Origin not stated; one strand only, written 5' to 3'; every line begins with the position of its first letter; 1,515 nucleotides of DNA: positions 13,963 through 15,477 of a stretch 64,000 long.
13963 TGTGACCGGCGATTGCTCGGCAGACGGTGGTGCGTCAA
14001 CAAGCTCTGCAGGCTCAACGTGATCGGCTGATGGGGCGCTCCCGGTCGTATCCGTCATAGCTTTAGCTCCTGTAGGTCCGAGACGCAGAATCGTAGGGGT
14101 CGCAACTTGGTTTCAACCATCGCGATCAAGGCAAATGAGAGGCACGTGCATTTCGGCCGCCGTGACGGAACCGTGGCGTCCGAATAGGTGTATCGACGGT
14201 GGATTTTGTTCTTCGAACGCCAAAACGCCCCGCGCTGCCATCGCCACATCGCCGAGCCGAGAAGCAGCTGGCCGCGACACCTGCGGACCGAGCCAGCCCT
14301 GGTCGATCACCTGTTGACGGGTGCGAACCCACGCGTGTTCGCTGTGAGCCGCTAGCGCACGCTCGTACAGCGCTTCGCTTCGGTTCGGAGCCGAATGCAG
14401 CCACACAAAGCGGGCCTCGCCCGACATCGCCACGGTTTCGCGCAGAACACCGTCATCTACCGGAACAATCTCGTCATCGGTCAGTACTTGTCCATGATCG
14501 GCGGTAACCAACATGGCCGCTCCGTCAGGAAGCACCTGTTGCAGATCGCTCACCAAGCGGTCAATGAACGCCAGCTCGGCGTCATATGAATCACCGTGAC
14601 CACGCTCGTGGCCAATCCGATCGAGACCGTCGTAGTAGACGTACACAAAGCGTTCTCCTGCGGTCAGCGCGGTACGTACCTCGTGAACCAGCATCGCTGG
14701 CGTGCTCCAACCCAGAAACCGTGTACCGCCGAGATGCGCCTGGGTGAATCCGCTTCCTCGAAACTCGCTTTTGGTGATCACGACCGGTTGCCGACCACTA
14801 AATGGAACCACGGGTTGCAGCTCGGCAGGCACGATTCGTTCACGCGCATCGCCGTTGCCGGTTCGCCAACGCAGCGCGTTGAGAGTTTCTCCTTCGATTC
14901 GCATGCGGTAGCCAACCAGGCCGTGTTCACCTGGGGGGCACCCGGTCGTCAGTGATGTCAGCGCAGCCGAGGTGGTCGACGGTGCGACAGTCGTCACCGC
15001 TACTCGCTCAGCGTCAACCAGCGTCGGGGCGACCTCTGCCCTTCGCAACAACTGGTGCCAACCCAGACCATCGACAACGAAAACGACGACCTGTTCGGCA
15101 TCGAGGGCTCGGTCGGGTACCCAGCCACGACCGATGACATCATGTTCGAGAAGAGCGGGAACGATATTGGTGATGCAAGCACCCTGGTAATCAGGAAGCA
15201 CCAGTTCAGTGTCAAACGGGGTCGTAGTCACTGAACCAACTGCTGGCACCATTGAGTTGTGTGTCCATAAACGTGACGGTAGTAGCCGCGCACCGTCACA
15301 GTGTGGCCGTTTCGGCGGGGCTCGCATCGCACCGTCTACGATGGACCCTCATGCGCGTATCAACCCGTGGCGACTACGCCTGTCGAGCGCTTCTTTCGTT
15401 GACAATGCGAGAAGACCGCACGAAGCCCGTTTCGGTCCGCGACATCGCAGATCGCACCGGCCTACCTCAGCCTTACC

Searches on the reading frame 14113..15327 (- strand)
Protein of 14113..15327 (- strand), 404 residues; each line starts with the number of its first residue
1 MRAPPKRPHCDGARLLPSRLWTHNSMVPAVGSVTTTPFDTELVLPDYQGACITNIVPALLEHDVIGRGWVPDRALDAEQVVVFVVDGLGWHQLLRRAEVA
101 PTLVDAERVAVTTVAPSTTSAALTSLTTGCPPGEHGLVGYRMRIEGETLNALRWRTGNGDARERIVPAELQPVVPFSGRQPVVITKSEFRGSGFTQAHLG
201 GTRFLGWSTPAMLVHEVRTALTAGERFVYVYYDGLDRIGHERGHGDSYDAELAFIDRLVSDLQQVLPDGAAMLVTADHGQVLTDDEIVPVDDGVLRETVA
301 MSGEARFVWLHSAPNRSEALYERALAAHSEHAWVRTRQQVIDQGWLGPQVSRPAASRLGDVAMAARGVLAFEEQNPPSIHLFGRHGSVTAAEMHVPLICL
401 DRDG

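Call 42: search_protein_families(library=pfam, proteins=[window:14113-15327:-], max_evalue=0.00001)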
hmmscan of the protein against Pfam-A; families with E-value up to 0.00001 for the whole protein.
window:14113-15327:- (404 aa): 2 families
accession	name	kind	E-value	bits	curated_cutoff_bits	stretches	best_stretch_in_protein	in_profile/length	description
PF01663.27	Phosphodiest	-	8.5e-23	81.9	23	1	80-387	1-341/342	Type I phosphodiesterase / nucleotide pyrophosphatase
PF08665.17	PglZ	-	2.4e-06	28.1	25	0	216-285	106-177/179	PglZ domain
